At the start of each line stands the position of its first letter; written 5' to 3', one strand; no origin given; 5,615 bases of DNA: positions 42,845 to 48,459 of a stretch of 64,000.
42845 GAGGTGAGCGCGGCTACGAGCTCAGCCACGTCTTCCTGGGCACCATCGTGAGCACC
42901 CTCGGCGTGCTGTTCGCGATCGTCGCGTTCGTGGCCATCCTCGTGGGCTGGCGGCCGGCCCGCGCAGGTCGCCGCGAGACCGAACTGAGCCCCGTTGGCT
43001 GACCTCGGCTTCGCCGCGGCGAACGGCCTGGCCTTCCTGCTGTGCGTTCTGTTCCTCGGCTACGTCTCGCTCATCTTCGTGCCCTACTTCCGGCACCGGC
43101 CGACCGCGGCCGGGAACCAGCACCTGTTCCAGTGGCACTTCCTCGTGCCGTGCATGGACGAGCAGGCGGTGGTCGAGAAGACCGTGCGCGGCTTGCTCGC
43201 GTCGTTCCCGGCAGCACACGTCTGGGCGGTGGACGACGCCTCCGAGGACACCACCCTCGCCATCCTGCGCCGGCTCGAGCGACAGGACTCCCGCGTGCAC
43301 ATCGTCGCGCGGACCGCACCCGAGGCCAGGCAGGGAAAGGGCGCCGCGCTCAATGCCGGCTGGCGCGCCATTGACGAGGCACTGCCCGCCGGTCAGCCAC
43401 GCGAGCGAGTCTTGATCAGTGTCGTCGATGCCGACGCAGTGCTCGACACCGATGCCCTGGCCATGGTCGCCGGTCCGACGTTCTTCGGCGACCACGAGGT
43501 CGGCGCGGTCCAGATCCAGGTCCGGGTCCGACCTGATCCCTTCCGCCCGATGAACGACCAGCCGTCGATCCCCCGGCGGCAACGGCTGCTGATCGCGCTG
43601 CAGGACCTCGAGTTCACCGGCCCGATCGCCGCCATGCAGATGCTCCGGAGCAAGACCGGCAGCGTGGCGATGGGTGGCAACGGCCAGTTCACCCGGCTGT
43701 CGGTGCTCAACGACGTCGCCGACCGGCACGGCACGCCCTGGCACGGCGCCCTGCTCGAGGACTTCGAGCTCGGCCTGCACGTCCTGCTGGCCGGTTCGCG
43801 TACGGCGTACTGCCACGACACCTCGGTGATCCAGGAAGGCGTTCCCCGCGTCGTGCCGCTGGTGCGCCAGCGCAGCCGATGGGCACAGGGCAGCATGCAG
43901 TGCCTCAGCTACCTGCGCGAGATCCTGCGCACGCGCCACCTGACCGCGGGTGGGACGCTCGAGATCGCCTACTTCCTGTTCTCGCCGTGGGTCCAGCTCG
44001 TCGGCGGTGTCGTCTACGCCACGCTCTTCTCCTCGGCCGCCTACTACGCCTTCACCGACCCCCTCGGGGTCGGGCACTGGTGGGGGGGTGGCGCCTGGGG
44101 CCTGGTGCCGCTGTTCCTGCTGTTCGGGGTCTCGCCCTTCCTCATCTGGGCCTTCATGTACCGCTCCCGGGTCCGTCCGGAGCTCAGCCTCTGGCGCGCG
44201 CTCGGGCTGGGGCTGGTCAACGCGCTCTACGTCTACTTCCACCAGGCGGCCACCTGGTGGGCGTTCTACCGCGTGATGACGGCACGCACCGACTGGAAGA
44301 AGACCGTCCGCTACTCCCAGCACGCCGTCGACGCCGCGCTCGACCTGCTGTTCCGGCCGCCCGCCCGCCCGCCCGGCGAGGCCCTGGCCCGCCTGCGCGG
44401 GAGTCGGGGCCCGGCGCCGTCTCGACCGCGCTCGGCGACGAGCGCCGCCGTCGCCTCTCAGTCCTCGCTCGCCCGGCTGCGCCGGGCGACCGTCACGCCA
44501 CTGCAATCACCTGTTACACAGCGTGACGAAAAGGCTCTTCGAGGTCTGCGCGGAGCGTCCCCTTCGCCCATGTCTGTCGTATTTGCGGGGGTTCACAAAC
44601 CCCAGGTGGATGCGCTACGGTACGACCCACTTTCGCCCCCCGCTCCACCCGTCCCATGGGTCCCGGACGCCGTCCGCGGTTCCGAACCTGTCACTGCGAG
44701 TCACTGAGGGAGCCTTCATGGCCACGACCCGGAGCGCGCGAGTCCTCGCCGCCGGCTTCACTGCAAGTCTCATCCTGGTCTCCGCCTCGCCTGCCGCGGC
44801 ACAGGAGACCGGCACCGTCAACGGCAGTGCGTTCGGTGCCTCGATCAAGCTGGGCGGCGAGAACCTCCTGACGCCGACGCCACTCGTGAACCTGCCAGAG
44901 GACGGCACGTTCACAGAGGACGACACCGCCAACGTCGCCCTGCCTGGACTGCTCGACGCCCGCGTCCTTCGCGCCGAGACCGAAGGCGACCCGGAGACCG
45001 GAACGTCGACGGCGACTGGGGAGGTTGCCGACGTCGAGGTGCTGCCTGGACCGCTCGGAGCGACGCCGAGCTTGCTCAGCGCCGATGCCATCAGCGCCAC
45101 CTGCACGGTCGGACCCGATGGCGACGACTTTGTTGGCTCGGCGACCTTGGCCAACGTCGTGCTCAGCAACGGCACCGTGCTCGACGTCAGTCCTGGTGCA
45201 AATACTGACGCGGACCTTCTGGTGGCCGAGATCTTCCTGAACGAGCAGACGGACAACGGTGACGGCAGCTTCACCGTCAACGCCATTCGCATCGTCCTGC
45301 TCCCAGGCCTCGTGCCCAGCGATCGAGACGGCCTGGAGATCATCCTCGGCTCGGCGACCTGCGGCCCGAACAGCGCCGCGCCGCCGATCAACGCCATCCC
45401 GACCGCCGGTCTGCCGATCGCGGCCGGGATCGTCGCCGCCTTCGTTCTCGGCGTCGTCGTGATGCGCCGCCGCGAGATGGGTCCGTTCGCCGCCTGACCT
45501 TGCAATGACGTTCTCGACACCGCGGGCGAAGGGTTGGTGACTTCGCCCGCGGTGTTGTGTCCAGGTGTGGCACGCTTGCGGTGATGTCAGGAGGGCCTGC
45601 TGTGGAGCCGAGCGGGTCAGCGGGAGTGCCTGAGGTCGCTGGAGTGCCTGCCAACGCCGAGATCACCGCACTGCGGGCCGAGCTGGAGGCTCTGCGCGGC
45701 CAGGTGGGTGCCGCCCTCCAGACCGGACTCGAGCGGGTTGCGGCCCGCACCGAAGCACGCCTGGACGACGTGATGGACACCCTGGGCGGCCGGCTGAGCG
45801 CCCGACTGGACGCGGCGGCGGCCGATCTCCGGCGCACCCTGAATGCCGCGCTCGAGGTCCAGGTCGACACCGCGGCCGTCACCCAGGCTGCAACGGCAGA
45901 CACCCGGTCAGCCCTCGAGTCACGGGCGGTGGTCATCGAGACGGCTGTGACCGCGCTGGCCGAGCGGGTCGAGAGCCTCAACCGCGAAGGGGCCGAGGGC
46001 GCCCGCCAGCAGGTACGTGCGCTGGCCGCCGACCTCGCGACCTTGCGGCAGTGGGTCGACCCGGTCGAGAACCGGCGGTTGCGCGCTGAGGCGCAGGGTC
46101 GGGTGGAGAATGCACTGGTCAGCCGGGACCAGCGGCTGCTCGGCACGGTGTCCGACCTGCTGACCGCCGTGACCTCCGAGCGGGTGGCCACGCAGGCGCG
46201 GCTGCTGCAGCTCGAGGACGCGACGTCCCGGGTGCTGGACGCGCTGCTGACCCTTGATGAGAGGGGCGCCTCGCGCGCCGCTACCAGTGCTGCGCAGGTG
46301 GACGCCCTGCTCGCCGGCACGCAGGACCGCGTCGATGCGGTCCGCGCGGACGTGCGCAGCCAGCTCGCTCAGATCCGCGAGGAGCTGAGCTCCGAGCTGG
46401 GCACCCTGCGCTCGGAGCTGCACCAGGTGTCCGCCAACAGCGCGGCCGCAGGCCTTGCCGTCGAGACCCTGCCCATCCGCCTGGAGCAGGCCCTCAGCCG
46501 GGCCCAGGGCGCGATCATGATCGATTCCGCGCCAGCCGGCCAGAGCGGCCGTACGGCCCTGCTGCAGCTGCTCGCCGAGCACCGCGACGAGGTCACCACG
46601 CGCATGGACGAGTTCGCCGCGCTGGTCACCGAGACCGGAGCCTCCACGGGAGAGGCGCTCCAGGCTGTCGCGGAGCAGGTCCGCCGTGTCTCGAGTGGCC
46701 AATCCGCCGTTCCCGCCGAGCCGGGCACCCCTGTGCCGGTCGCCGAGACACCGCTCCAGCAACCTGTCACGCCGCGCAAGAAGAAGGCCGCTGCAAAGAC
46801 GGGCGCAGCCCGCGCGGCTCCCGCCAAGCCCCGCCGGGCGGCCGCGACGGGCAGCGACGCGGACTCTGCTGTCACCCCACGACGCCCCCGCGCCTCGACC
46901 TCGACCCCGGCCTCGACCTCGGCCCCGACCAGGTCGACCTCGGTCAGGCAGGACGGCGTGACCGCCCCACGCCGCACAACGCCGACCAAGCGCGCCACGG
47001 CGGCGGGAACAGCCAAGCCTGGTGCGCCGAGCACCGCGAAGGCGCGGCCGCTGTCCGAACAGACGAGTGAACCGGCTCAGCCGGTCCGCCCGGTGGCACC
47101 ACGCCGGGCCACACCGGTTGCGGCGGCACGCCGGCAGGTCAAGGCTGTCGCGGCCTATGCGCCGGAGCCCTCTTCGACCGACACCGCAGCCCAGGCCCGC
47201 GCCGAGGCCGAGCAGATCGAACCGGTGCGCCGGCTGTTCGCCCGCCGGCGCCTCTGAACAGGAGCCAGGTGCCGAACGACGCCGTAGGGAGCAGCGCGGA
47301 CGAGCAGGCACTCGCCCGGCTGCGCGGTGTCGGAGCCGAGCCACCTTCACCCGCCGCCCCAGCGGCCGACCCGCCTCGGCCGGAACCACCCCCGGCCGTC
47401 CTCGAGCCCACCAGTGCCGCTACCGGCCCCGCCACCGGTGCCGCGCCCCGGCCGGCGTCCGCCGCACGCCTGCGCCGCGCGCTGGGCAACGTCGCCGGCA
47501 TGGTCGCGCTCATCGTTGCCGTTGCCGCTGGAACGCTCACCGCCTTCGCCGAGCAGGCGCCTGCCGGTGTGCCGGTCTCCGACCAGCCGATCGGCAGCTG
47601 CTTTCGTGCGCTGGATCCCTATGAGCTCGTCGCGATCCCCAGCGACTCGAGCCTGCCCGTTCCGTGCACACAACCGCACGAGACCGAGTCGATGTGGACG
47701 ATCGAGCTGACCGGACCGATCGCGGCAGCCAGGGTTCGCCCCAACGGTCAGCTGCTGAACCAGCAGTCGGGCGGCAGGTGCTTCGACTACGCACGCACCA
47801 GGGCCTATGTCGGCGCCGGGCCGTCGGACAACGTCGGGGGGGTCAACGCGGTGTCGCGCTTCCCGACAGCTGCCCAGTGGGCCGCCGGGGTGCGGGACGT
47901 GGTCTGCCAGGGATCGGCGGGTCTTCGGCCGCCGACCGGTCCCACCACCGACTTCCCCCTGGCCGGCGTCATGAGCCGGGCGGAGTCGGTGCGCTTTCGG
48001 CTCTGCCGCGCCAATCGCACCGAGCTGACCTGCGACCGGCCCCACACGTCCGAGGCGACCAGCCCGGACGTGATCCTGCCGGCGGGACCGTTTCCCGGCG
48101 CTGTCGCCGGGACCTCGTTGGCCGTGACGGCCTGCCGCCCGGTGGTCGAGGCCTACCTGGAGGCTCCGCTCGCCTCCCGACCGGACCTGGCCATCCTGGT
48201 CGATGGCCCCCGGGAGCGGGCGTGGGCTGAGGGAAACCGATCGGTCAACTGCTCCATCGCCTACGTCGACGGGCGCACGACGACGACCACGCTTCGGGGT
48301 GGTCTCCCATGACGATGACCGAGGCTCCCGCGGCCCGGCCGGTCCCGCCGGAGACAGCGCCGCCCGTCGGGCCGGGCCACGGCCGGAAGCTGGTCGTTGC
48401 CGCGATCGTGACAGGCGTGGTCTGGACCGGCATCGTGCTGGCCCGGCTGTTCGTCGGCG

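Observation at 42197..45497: Exosortase-like membrane protein coupled to a 73-aa LPLTG mini-protein, a processive GT2 synthase and an anchored secreted protein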

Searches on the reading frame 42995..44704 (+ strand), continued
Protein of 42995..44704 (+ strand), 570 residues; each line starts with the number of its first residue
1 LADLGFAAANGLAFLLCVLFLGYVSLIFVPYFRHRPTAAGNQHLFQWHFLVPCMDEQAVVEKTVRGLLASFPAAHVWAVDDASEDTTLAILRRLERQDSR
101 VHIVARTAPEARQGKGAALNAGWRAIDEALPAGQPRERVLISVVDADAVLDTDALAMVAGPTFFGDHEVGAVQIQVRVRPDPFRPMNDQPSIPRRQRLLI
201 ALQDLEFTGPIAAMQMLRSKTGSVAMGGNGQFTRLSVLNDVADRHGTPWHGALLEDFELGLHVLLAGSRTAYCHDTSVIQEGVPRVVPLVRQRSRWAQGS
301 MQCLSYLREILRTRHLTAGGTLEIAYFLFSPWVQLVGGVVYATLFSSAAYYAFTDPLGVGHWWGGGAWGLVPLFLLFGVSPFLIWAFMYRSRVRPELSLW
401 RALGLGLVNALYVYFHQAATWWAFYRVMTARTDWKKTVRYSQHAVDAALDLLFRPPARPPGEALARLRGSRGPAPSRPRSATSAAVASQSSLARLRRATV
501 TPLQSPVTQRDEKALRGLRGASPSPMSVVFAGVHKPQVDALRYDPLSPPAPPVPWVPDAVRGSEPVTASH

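Call 94: fold_search(model_id=the predicted structure, library=pdb)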
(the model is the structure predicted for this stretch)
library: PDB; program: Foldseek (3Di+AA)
matches with E <= 10: 1462; with E <= 0.001: 202
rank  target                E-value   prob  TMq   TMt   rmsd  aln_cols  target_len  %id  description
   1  7sp7_A                1.2e-14  1.00  0.47  0.53  15.0       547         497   14  Chlorella virus hyaluronan synthase inhibited by UDP (released 2022-04-06)
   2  8snc_A                1.9e-14  1.00  0.51  0.58   7.9       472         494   15  Chlorella virus Hyaluronan Synthase bound to GlcA extended GlcNAc primer (released 2024-05-01)
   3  7sp9_A                6.7e-14  1.00  0.48  0.54  14.4       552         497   15  Chlorella virus Hyaluronan Synthase in the GlcNAc-primed channel-closed state (released 2022-04-06)
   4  8sne_A                8.7e-14  1.00  0.44  0.51  14.5       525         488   14  Chlorella virus Hyaluronan Synthase bound to GlcA extended GlcNAc primer and UDP (released 2024-05-01)
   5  7sp8_A                1.6e-13  1.00  0.47  0.52  14.2       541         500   13  Chlorella virus Hyaluronan Synthase bound to UDP-GlcNAc (released 2022-04-06)
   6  9yq4_A                2.9e-13  1.00  0.48  0.55  14.1       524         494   14  Chlorella virus hyaluronan synthase bound to a proofreading UDP-GlcA (released 2025-12-10)
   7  9yq2_A                3.4e-13  1.00  0.47  0.54  14.0       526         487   13  Chlorella virus hyaluronan synthase bound to DDM (released 2025-12-10)
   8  5ej1_A                5.8e-13  1.00  0.39  0.32  14.5       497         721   20  Pre-translocation state of bacterial cellulose synthase (released 2016-03-30)
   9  8smn_A                8.9e-13  1.00  0.44  0.48  16.2       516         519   14  Xenopus laevis hyaluronan synthase 1, nascent HA polymer bound state (released 2024-05-01)
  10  8smm_A                9.4e-13  1.00  0.49  0.54  15.6       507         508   13  Xenopus laevis hyaluronan synthase 1 (released 2024-05-01)
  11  9kqc_A                9.9e-13  1.00  0.49  0.55  14.4       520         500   15  Chlorella virus Hyaluronan Synthase bound to VNAR (released 2025-05-14)
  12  9yq5_A                1.1e-12  1.00  0.46  0.53  13.4       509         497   14  Chlorella virus hyaluronan synthase bound to an inserted UDP-GlcA (released 2025-12-10)
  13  7sp6_A                1.2e-12  1.00  0.46  0.52  14.5       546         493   14  Chlorella virus hyaluronan synthase (released 2022-04-06)
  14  8smp_A                1.9e-12  1.00  0.49  0.53   8.7       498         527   16  Xenopus laevis hyaluronan synthase 1, UDP-bound, gating loop inserted state (released 2024-05-01)
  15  4p00_A                4.8e-12  1.00  0.41  0.33  14.1       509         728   19  Bacterial Cellulose Synthase in complex with cyclic-di-GMP and UDP (released 2014-04-09)
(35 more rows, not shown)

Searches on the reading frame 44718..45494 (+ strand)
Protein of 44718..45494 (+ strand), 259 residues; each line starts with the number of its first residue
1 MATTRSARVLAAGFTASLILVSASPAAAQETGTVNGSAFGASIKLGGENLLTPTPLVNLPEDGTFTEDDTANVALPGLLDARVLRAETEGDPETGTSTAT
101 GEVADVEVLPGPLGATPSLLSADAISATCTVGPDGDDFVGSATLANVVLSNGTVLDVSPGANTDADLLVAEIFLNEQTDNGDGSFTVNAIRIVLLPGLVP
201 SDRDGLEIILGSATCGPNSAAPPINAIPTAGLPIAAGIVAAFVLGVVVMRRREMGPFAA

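Call 3: search_protein_families(library=ncbifam, proteins=[window:44727-45494:+], max_evalue=1)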
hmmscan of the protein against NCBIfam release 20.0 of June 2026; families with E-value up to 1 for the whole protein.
window:44727-45494:+ (256 aa): 3 families
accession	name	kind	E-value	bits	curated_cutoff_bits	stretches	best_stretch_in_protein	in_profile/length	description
NF040603.2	choice_anch_P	subfamily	4.9e-27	95.1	27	1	32-213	2-183/185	choice-of-anchor P family protein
NF053845.1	CoaP_CTERM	equivalog_domain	0.013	15.2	35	1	227-250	9-34/35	choice-of-anchor protein CoaP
TIGR03901.2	MYXO-CTERM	domain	0.5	10.8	20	0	227-249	12-33/34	MYXO-CTERM sorting domain-containing protein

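Call 4: search_protein_families(library=pfam, proteins=[window:44727-45494:+], max_evalue=1)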
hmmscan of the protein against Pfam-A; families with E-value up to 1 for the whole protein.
window:44727-45494:+ (256 aa): 1 family
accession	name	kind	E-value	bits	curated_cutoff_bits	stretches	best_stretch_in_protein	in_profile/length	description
PF24335.1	DUF7503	-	0.39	10.8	27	1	9-33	17-41/42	Family of unknown function (DUF7503)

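Call 82: search_solved_structures(query=window:44718-45494:+, max_evalue=1)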
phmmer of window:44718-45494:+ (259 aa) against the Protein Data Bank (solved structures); distinct sequences matched with E-value up to 1: 2.
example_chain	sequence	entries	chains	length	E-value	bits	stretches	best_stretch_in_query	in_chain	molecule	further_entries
4ls9_A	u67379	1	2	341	0.11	15.3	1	88-158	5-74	DHH family protein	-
1wo8_A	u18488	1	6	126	0.38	13.5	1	76-131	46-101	methylglyoxal synthase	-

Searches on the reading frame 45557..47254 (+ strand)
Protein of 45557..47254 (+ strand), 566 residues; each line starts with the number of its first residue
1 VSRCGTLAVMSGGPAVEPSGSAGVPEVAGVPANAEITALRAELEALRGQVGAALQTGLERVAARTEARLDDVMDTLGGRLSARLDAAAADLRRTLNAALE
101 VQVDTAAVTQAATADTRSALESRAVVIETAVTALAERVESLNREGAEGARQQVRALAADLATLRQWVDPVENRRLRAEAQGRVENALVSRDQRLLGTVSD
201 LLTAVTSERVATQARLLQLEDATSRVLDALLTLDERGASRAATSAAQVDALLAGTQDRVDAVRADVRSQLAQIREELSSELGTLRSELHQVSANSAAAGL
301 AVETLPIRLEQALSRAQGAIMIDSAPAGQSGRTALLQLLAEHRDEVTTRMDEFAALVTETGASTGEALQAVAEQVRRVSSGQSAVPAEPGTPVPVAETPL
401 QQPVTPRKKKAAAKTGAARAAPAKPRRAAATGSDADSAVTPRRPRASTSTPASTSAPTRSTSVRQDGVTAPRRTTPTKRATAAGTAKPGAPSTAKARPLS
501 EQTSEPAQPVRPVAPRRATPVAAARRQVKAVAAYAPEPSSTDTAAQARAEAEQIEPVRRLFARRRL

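Call 50: search_protein_families(library=pfam, proteins=[window:45557-47254:+], max_evalue=0.01)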
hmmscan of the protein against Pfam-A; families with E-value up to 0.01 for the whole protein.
window:45557-47254:+ (566 aa): 0 families

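Call 53: search_protein_families(library=ncbifam, proteins=[window:45557-47254:+], max_evalue=0.01)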
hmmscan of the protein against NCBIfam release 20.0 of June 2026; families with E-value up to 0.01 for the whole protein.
window:45557-47254:+ (566 aa): 1 family
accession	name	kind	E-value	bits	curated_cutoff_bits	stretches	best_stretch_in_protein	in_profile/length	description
TIGR02169.1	SMC_prok_A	equivalog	0.0031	15.2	729.4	1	96-317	240-459/1165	chromosome segregation protein SMC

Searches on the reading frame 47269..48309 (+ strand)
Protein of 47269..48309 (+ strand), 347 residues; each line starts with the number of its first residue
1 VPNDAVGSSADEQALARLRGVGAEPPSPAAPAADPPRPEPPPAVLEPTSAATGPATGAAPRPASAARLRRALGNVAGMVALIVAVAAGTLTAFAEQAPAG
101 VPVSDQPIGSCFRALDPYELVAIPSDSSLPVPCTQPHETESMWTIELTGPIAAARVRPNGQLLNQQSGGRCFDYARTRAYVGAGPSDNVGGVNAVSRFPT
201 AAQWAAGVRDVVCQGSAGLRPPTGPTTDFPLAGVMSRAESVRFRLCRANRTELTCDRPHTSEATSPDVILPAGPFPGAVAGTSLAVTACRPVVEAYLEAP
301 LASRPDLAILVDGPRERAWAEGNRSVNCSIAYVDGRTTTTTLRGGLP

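Call 50: search_protein_families(library=pfam, proteins=[window:47269-48309:+], max_evalue=0.01)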
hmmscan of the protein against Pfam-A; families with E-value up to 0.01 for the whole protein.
window:47269-48309:+ (347 aa): 1 family
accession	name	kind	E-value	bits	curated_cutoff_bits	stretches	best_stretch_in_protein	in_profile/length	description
PF13845.11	Septum_form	-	1.2e-15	58.1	25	2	250-341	16-115/227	Septum formation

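Call 53: search_protein_families(library=ncbifam, proteins=[window:47269-48309:+], max_evalue=0.01)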
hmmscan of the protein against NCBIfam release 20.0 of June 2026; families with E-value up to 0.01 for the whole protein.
window:47269-48309:+ (347 aa): 0 families
